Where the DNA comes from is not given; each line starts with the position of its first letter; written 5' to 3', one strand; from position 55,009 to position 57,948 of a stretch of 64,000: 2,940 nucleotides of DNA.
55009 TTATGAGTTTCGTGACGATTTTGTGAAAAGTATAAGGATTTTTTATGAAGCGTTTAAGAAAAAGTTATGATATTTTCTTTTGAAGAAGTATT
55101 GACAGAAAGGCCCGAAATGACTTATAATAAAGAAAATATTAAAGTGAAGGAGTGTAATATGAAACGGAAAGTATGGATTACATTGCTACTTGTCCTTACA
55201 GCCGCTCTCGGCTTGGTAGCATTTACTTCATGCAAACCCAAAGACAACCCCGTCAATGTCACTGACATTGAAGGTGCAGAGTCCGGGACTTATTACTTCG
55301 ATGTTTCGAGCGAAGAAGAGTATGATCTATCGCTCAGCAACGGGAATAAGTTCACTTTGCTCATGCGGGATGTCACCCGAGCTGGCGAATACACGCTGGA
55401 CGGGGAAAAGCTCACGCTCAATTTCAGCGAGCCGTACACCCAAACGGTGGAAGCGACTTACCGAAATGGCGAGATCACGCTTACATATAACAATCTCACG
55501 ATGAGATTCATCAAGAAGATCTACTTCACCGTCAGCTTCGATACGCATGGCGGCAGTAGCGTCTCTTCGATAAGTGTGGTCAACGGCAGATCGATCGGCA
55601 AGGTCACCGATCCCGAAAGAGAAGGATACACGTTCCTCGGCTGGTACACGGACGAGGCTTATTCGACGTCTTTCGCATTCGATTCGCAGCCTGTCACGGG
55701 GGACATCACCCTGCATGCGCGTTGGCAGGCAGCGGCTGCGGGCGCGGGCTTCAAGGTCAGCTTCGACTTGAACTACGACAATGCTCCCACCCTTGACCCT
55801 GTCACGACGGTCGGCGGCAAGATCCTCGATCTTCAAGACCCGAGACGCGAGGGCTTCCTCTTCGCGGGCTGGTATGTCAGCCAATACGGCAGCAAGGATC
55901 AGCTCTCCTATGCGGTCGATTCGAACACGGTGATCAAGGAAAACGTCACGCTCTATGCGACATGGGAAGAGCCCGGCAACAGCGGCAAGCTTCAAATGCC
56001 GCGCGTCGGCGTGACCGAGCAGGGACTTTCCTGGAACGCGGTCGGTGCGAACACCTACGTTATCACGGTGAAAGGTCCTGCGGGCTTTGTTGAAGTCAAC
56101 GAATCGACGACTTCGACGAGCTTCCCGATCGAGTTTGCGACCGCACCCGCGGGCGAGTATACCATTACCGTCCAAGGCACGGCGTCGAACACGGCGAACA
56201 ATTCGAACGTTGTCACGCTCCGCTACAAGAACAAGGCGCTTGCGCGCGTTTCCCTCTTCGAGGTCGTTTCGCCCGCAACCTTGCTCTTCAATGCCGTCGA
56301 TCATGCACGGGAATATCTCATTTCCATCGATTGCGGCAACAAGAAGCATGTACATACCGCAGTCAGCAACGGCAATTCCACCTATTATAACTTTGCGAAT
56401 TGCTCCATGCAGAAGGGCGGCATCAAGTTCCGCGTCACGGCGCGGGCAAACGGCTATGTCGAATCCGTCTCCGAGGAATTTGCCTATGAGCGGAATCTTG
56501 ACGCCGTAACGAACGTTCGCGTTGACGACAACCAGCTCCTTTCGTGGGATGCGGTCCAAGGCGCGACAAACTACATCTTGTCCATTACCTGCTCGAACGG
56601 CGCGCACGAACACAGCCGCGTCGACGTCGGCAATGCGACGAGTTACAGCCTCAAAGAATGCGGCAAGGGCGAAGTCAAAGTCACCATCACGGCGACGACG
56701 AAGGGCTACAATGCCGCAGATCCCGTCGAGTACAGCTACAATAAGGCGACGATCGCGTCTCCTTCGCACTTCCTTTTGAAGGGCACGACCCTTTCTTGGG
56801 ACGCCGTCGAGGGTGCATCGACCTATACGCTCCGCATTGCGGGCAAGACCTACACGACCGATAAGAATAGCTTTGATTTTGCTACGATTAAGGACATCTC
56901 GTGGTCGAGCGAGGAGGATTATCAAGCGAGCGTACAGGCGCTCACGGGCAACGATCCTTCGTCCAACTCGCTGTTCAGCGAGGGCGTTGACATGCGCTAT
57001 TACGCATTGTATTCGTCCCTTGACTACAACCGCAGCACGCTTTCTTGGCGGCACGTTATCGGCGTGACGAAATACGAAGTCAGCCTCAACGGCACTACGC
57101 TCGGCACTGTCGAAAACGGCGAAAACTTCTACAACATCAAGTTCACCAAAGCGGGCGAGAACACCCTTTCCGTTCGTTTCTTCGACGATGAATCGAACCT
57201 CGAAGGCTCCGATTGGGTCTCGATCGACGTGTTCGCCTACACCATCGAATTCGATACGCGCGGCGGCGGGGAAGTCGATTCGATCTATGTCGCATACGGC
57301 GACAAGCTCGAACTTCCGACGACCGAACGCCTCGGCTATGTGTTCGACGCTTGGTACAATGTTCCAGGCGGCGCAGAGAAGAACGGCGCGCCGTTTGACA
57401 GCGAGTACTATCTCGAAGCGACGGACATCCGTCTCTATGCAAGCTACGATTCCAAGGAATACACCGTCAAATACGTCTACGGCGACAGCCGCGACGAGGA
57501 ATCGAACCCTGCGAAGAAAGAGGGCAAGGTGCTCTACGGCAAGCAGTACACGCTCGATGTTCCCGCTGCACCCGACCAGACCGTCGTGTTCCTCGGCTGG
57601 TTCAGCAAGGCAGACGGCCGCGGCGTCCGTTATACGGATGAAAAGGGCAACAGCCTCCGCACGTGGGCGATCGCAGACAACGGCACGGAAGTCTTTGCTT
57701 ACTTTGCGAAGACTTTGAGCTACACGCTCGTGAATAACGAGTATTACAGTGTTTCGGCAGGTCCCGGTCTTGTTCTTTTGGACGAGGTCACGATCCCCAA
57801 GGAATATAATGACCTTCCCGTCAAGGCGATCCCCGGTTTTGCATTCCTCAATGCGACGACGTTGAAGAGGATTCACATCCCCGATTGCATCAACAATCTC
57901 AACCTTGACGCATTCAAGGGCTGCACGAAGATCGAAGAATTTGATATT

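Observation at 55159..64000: Open reading frame of at least 2947 codons, missing from the ORF track: a giant flg_new / Fn3-like / BspA-LRR lipoprotein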

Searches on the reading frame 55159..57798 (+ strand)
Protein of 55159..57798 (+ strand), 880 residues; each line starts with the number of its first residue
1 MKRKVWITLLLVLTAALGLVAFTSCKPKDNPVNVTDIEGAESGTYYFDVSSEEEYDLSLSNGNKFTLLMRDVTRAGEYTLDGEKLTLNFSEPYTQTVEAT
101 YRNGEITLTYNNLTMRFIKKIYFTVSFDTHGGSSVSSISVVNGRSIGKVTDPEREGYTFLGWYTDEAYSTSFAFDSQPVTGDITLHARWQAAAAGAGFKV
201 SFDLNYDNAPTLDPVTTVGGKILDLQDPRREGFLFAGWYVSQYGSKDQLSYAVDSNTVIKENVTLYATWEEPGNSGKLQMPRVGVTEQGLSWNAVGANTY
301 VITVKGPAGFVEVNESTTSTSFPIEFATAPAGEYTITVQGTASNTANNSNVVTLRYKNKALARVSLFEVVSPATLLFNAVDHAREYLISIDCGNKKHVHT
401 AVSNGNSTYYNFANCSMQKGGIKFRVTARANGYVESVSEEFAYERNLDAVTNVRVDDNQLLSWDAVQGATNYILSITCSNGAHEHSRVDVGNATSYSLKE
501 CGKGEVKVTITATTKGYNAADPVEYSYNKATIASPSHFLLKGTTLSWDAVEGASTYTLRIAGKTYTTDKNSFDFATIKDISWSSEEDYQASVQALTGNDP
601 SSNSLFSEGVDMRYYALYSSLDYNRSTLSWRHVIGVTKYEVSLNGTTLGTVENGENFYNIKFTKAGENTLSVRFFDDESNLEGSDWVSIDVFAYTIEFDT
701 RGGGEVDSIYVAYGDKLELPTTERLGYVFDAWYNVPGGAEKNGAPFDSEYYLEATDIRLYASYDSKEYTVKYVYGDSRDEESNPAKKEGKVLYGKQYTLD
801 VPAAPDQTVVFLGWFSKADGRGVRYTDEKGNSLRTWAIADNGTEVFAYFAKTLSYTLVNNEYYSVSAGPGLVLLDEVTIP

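Call 9: find_homologous_proteins(query=window:55159-57678:+, max_evalue=0.00001)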
Query window:55159-57678:+ (840 aa): 267 proteins with E <= 0.00001 among 8000 candidates; the best 120 are listed.
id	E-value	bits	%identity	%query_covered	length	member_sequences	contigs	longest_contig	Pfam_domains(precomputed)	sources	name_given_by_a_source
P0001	1.7e-225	769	45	100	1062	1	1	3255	PF09479.17,PF13306.13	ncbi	-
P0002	1.5e-185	637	40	100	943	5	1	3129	PF09479.17,PF13306.13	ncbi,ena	-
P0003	1.6e-173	597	43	85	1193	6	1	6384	PF09479.17,PF13306.13,PF13855.13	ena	-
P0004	2.0e-170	587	39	100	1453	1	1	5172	PF09479.17,PF13306.13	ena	-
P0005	1.5e-146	508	37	100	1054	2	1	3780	PF09479.17,PF13306.13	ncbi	ncbi:MAG: InlB B-repeat-containing protein, partial [Candidatus Scatosoma sp.]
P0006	6.2e-139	483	36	94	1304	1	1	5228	PF07495.20,PF09479.17,PF13306.13,PF00041.28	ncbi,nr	ncbi:MAG: leucine-rich repeat protein, partial [Clostridiales bacterium]|nr:leucine-rich repeat prot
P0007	1.3e-134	468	36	99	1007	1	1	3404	PF09479.17,PF13306.13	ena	-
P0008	6.0e-126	440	39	18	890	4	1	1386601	PF09479.17,PF18998.7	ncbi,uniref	ncbi:InlB B-repeat-containing protein, partial [Enterococcus sp. 3H8_DIV0648]|uniref:InlB B-repeat-c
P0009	1.6e-125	438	42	67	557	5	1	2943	PF09479.17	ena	-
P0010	8.1e-122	426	38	83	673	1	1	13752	PF09479.17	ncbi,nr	ncbi:MAG: InlB B-repeat-containing protein, partial [Firmicutes bacterium]|nr:InlB B-repeat-containi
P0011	4.2e-119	417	37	80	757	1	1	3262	PF09479.17,PF00630.26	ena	-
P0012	1.6e-116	409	42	69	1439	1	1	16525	PF09479.17,PF13306.13,PF13855.13,PF23952.2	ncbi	-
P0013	7.4e-115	403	44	55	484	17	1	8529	PF09479.17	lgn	-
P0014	1.3e-105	372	36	16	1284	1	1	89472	PF09479.17,PF18115.8,PF16640.12,PF18998.7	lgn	-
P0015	1.5e-104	369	34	25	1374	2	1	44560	PF09479.17,PF09500.17,PF18115.8,PF16640.12,PF18998.7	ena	-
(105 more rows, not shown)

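Call 17: find_encoding_contigs(protein=P0012, flank=10000, max_places=3)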
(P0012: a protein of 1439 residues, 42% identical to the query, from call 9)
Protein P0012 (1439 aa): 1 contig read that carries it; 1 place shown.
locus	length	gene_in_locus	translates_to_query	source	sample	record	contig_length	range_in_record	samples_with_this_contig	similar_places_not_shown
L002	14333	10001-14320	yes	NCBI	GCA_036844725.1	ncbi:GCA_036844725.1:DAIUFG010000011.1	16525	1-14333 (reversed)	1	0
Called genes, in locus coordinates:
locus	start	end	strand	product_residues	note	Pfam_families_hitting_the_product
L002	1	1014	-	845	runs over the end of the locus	-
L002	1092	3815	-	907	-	PF00092:VWA, PF13519:VWA_2, PF07090:GATase1_like (faint), PF00092:VWA, PF13519:VWA_2, PF13768:VWA_3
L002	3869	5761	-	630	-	PF07584:BatA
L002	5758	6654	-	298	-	PF01882:DUF58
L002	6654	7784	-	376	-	PF00493:MCM (weak), PF20030:bpMoxR, PF00004:AAA (weak), PF07726:AAA_3, PF07728:AAA_5, PF17863:AAA_lid_2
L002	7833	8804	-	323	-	PF09479:Flg_new (weak), PF18998:Flg_new_2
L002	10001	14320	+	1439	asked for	PF09479:Flg_new, PF13306:LRR_5, PF13855:LRR_8 (faint), PF13306:LRR_5, PF23952:LRR_EndoS (faint), PF13306:LRR_5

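Call 43: predict_structure(alignment_id=A1)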
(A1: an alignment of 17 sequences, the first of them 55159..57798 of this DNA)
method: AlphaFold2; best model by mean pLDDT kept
length: 880 residues; sequences in the alignment: 17
mean_pLDDT: 83.8   pTM: 0.52
mean pLDDT of the five models: 83.8, 82.4, 82.3, 82.3, 81.8
residues with pLDDT >= 90: 311; 70-90: 474; 50-70: 63; < 50: 32
segments of 3 or more residues with pLDDT < 50: 1-4, 16-38, 781-784
pLDDT, mean of each block of 10 residues (from residue 1): 50 50 31 41 84 84 86 87 87 82 86 85 89 88 81 80 83 81 86 72 87 81 79 88 88 85 90 76 89 88 92 91 90 93 87 92 87 81 88 61 82 73 90 89 88 92 90 86 72 90 91 83 91 91 92 93 92 89 85 89 91 81 91 90 94 91 95 79 87 94 92 88 91 77 72 86 90 66 63 92 81 88 90 91 88 87 85 77
secondary structure, 60 per line:
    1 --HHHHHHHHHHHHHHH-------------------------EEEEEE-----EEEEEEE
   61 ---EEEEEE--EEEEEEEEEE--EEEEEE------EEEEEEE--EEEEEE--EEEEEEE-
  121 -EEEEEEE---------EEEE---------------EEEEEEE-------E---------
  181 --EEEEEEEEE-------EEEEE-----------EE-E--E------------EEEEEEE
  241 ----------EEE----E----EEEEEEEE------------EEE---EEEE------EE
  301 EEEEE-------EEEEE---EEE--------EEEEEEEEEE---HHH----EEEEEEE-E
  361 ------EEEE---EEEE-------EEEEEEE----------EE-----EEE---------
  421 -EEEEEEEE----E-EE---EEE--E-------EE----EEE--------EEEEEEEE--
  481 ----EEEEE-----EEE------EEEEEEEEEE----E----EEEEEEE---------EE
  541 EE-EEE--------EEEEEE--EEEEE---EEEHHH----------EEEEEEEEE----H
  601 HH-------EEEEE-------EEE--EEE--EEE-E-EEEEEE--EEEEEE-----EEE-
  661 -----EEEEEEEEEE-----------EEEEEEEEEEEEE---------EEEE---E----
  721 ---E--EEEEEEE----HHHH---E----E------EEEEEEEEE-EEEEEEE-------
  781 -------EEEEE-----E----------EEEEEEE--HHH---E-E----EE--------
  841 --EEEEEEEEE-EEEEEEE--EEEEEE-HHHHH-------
elements in order (helices of 4 or more, strands of 3 or more residues): H3-17 E43-48 E54-60 E64-69 E72-81 E84-89 E96-102 E105-110 E113-119 E122-128 E138-141 E157-163 E183-191 E199-203 E234-240 E251-253 E263-270 E283-285 E289-292 E299-305 E313-317 E321-323 E332-341 E352-358 E367-370 E374-377 E385-391 E409-411 E422-429 E441-443 E460-462 E471-478 E485-489 E495-497 E504-513 E523-529 E539-542 E544-546 E555-560 E563-567 E571-573 E587-595 E610-614 E622-624 E627-629 E632-634 E638-643 E646-651 E657-659 E666-675 E687-699 E709-712 E727-733 H738-741 E757-765 E767-773 E788-792 E809-815 E843-851 E853-859 E862-867 H869-873

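Call 46: fold_search(model_id=the predicted structure, library=pdb)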
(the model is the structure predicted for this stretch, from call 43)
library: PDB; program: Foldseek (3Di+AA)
matches with E <= 10: 1298; with E <= 0.001: 125
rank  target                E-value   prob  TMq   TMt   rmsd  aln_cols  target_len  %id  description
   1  9ba4_A                5.3e-11  1.00  0.12  0.11  36.0       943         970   10  Full-length cross-linked Contactin 2 (CNTN2) (released 2024-07-17)
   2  9fly_A                1.4e-10  1.00  0.11  0.12  89.7      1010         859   12  CryoEM structure of the base (4151-5009) in the grappling hook protein A (GhpA) in the bacterium Aureispira sp. CCB-QB (released 2024-10-16)
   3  6tpw                  3.3e-10  1.00  0.13  0.25  17.7       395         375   15  Crystal structures of FNIII domain one through four of the human leucocyte common antigen-related protein ( LAR) (released 2020-05-13)
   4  3t1w                  9.0e-10  1.00  0.14  0.28  14.7       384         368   14  Structure of the four-domain fragment Fn7B89 of oncofetal fibronectin (released 2012-03-21)
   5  8v2b_B                9.4e-10  1.00  0.13  0.16  29.0       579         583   11  Cryo-EM structure of mouse type II OSM receptor complex: model for full extracellular assembly (released 2024-11-20)
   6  8qy6_A                3.3e-09  1.00  0.13  0.17  25.0       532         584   12  Structure of interleukin 6 (gp130 P496L mutant). (released 2024-02-21)
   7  8oe0_D                4.5e-09  1.00  0.14  0.18  24.4       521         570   11  Cryo-EM structure of a pre-dimerized murine IL-12 complete extracellular signaling complex (Class 2). (released 2024-02-07)
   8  8qy5_A                4.7e-09  1.00  0.14  0.18  27.6       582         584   11  Structure of interleukin 6. (released 2024-02-21)
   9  9ozi_A                4.9e-09  1.00  0.11  0.06  37.8       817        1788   10  Cryo-EM structure of chicken ROS1 in apo-state. This is the complete map and model. (released 2026-02-25)
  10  8odz_D                5.9e-09  1.00  0.13  0.17  23.6       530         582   10  Cryo-EM structure of a pre-dimerized murine IL-12 complete extracellular signaling complex (Class 1). (released 2024-02-07)
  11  6mfa                  8.1e-09  1.00  0.12  0.23  17.5       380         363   16  Fragment of human fibronectin containing the 4th-7th type III domains (released 2019-09-18)
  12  8g4l_am               8.1e-09  1.00  0.12  0.10  79.0       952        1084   10  Cryo-EM structure of the human cardiac myosin filament (released 2023-11-01)
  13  9oz1_A                8.5e-09  1.00  0.10  0.11  37.9       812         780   11  Cryo-EM structure of chicken ROS1 in apo-state. Cryo-EM refinement is focused on the "leg" region of chicken ROS1. (released 2026-02-25)
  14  8qy4_C                1.4e-08  1.00  0.14  0.18  24.9       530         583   12  Structure of interleukin 11 (gp130 P496L mutant). (released 2024-02-21)
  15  1fnf                  3.6e-08  1.00  0.12  0.22  27.4       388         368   14  FRAGMENT OF HUMAN FIBRONECTIN ENCOMPASSING TYPE-III REPEATS 7 THROUGH 10 (released 1996-01-29)
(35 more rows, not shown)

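Call 70: search_protein_representatives(protein=window:55159-57798:+)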
Query: 880 residues. Proteins with E-value up to 0.001 (for the whole library): 38425; up to 1e-10: 18157; up to 1e-30: 3842. The best 150 are listed.
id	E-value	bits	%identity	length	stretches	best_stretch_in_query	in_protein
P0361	0.0e+00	1680.1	37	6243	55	123-270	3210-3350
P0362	0.0e+00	1570.8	79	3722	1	1-880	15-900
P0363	0.0e+00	1256.9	63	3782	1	1-880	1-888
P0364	4.6e-297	1004.1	44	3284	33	123-190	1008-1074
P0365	1.6e-267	906.3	34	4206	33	123-270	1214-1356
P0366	3.7e-220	749.7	46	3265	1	3-880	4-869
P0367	1.2e-219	748.0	45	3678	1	2-880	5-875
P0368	3.0e-219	746.7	44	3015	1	1-880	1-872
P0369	8.3e-217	738.6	43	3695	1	1-880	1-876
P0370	6.8e-215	732.3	44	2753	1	2-880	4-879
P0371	1.1e-211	721.6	44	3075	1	10-880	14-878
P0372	8.2e-209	712.1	45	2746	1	1-880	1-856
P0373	1.4e-208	711.4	46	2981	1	4-880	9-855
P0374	6.8e-208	709.1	43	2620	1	8-880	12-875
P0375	1.8e-207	707.7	44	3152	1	1-878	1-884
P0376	2.6e-207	707.2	44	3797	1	2-880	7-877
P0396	2.9e-193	660.7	43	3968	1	7-880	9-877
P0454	5.3e-167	573.8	40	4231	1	5-865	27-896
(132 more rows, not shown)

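Call 75: search_protein_families(library=pfam, proteins=[P0362, P0363], max_evalue=0.001)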
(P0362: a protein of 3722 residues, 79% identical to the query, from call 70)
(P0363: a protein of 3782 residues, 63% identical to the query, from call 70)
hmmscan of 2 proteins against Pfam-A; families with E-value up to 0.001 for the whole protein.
P0362 (3722 aa): 6 families
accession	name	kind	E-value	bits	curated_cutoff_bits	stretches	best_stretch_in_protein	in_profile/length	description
PF13306.12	LRR_5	-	0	1328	27.7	24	1658-1773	1-111/127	BspA type Leucine rich repeat region (6 copies)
PF13855.12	LRR_8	-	6.7e-50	167.1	27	1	1867-1918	3-56/61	Leucine rich repeat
PF09479.16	Flg_new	-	6.8e-39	132.3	27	3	140-204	1-64/65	Listeria-Bacteroides repeat domain (List_Bact_rpt)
PF18998.6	Flg_new_2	-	5e-07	30.1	23.6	0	716-784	4-71/73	Divergent InlB B-repeat domain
PF12799.13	LRR_4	-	3.1e-06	27.7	27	0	3569-3606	3-40/44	Leucine Rich repeats (2 copies)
PF00207.28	A2M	-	0.00064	20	21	0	1979-2023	3-48/92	Alpha-2-macroglobulin family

P0363 (3782 aa): 3 families
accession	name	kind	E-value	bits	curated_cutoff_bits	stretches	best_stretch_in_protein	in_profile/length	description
PF13306.12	LRR_5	-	0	1275.6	27.7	24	3336-3459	6-126/127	BspA type Leucine rich repeat region (6 copies)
PF13855.12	LRR_8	-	1.8e-37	127.3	27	0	3140-3194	2-56/61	Leucine rich repeat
PF09479.16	Flg_new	-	3.1e-28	98.1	27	3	125-189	1-64/65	Listeria-Bacteroides repeat domain (List_Bact_rpt)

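Call 80: search_protein_families(library=ncbifam, proteins=[window:55159-57798:+], max_evalue=1)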
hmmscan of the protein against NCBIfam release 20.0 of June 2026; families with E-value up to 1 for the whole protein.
window:55159-57798:+ (880 aa): 5 families
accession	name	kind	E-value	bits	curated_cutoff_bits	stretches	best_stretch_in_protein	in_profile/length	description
TIGR02543.1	List_Bact_rpt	repeat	2.5e-16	59.7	20.95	2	152-191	1-42/44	TIGR02543 family repeat protein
NF033188.1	internalin_H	exception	5.8e-11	41.7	1050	3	93-269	318-480/548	InlH/InlC2 family class 1 internalin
NF052328.1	NeuramTDE0471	equivalog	3.8e-08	32.5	900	2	123-192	47-119/538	neuraminidase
NF058595.1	invert_tail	domain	0.004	17.5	37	1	327-354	84-110/113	lipo-invert putative C-terminal anchoring domain-containing protein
NF045579.1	rhamnoside_JR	domain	0.057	13.6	50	0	58-109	54-105/123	glycosylhydrolase-like jelly roll fold domain-containing protein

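Call 87: list_cluster_members(proteins=[P0362, P0363, P0366, P0367, P0369, P0376, P0396, P0454])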
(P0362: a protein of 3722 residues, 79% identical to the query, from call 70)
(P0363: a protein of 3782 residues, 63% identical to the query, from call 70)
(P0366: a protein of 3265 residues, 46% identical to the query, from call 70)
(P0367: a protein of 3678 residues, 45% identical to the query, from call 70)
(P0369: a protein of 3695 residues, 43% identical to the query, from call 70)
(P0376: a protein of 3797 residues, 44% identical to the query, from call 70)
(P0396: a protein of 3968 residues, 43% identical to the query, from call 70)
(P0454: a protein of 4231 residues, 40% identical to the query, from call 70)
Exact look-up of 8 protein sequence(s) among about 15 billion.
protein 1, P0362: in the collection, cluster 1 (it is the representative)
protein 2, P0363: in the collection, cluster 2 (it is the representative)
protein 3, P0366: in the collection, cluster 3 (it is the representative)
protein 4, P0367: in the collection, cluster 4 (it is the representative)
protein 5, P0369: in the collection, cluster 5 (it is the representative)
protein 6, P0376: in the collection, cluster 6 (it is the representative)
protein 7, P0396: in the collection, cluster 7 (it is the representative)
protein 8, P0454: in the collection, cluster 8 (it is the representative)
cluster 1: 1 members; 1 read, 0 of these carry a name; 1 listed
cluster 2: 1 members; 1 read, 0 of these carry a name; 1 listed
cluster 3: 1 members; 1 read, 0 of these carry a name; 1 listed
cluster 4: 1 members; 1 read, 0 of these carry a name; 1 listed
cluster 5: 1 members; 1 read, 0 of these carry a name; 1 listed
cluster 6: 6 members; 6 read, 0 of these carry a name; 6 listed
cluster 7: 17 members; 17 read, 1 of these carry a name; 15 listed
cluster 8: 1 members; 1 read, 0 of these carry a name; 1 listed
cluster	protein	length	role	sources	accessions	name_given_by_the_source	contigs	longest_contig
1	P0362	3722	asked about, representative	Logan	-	-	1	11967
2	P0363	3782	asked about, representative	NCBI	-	-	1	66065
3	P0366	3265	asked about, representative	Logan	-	-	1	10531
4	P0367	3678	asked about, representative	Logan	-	-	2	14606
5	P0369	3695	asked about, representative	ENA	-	-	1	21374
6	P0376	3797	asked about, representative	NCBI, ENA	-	-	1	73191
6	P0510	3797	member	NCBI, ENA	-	-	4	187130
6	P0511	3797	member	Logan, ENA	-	-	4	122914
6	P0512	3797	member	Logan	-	-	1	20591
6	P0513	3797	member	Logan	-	-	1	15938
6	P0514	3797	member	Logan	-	-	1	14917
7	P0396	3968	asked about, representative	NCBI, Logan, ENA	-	-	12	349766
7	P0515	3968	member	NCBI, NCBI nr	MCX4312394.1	MAG: leucine-rich repeat protein [Clostridia bacterium] | leucine-rich repeat protein [Clostridia bacterium]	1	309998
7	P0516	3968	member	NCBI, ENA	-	-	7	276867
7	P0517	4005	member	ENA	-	-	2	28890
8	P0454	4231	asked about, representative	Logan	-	-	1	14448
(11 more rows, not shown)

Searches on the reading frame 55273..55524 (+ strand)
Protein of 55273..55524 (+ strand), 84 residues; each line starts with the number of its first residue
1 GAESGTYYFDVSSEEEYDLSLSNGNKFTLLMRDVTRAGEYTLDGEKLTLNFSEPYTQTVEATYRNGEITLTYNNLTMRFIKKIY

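Call 47: search_protein_families(library=pfam, proteins=[window:55273-55524:+], max_evalue=10)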
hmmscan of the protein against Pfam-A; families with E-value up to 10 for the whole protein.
window:55273-55524:+ (84 aa): 5 families
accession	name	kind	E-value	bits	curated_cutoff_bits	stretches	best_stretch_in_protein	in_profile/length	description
PF20585.4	Pectate_lyase_5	-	0.014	16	24.3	1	18-77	27-88/126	Putative pectate lyase-like adhesive domain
PF16270.11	DUF4923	-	0.02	15.2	22.8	1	14-73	74-135/176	Lipocalin-like domain (DUF4923)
PF18692.7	DUF5640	-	0.036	14.4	28.5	1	28-73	26-71/85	Family of unknown function (DUF5640)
PF13648.12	Lipocalin_4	-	0.045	15.1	22.4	1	6-76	27-88/89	Lipocalin-like domain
PF04151.21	PPC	-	0.071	14.4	25.9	1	5-72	3-56/70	Bacterial pre-peptidase C-terminal domain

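Call 80: search_protein_families(library=ncbifam, proteins=[window:55273-55524:+], max_evalue=1)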
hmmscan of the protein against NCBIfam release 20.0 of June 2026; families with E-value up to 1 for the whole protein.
window:55273-55524:+ (84 aa): 3 families
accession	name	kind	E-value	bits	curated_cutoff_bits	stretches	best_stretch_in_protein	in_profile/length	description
TIGR04226.1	RrgB_K2N_iso_D2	domain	0.027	15.3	30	1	19-73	51-101/123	isopeptide-forming domain-containing fimbrial protein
NF045579.1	rhamnoside_JR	domain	0.049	13.8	50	1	20-71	54-105/123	glycosylhydrolase-like jelly roll fold domain-containing protein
TIGR03066.1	Gem_osc_para_1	paralog_domain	0.096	12.8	93.25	1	32-53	65-86/121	TIGR03066 family protein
